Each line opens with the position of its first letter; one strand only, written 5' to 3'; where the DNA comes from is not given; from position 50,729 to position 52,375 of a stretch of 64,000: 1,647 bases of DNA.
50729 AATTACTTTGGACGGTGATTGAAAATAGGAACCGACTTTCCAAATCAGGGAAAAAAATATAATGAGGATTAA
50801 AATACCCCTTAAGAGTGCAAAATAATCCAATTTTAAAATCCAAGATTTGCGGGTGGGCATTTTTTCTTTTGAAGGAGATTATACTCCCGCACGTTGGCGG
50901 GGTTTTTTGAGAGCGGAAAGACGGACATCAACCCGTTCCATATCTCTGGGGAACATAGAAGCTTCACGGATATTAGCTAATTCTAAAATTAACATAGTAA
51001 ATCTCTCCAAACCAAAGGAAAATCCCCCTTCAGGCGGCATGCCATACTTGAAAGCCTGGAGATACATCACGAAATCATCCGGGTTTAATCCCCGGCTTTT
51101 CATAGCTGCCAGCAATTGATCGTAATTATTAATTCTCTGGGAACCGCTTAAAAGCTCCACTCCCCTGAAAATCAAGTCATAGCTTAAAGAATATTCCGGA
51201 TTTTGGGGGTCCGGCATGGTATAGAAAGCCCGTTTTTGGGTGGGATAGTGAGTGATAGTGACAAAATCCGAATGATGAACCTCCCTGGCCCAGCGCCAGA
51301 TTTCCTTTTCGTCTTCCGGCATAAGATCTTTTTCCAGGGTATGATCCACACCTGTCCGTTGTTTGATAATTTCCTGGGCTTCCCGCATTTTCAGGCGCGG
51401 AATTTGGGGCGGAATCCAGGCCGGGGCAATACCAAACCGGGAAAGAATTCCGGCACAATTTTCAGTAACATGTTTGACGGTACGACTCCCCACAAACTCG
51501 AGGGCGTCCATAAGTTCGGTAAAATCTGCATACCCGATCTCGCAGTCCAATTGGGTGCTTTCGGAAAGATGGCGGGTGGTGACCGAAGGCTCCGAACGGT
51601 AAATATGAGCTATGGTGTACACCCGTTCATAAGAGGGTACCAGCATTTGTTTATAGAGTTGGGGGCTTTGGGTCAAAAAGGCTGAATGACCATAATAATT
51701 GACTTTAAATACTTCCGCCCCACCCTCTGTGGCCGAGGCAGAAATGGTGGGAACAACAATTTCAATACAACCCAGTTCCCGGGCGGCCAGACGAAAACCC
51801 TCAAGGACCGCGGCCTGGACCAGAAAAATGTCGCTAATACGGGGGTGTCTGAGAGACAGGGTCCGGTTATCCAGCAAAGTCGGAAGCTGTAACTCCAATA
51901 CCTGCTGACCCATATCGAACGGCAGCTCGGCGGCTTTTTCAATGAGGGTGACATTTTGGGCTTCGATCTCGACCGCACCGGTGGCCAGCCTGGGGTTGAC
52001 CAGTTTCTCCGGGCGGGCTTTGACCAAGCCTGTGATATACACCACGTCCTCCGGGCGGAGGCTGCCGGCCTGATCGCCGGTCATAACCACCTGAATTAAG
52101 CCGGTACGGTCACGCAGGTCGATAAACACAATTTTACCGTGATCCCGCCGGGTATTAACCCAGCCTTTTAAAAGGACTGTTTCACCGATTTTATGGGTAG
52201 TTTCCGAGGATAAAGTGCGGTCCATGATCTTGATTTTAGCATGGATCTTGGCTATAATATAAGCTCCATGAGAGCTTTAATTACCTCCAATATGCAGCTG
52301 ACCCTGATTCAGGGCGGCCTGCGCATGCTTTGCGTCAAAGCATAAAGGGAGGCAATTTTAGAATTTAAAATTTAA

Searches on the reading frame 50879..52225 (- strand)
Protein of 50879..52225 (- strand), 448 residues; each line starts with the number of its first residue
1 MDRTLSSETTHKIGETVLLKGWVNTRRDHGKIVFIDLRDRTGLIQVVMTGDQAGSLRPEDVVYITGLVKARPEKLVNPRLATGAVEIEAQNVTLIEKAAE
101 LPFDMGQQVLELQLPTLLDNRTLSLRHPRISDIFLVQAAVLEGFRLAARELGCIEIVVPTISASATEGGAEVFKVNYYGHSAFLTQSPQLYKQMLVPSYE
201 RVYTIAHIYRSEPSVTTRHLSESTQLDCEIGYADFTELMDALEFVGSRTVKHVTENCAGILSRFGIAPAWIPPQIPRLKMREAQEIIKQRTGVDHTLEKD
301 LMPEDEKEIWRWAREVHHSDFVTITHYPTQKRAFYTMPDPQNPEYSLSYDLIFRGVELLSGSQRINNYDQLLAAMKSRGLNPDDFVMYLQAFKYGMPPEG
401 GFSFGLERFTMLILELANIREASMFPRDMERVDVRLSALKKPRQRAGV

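Call 66: find_homologous_proteins(query=window:50879-52225:-, max_evalue=1e-50)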
Query window:50879-52225:- (448 aa): 5767 proteins with E <= 1e-50 among 8000 candidates; the best 120 are listed.
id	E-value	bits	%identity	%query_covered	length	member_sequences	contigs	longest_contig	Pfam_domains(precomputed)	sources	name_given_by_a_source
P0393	0.0e+0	1010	100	100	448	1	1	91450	PF01336.32,PF00152.26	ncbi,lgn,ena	-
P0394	3.0e-217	740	72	99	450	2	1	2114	PF01336.32,PF00152.26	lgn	-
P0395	2.5e-216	737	73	99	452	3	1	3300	PF01336.32,PF00152.26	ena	-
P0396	1.6e-213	728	70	98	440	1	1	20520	PF01336.32,PF00152.26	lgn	-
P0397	6.3e-212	723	72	98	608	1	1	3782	PF01336.32,PF04073.21,PF00152.26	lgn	-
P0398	3.3e-209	714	69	99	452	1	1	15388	PF01336.32,PF00152.26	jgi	jgi:nondiscriminating aspartyl-tRNA synthetase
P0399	1.3e-208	712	70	98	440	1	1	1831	PF01336.32,PF00152.26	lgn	-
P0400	1.1e-207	709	70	98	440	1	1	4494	PF01336.32,PF00152.26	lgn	-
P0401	3.9e-206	704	69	98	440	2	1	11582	PF01336.32,PF00152.26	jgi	-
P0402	7.9e-206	703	69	98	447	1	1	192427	PF01336.32,PF00152.26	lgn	-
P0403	2.3e-205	701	69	98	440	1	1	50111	PF01336.32,PF00152.26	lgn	-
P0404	5.0e-204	697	71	98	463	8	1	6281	PF01336.32,PF00152.26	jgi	-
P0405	1.6e-203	695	70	98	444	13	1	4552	PF01336.32,PF00152.26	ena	-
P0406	1.4e-202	692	69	97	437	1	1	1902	PF01336.32,PF00152.26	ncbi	-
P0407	2.8e-202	691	70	98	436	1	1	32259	PF01336.32,PF00152.26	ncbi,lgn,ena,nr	ncbi:MAG: nondiscriminating aspartyl-tRNA synthetase [Microgenomates group bacterium Gr01-1014_16]|n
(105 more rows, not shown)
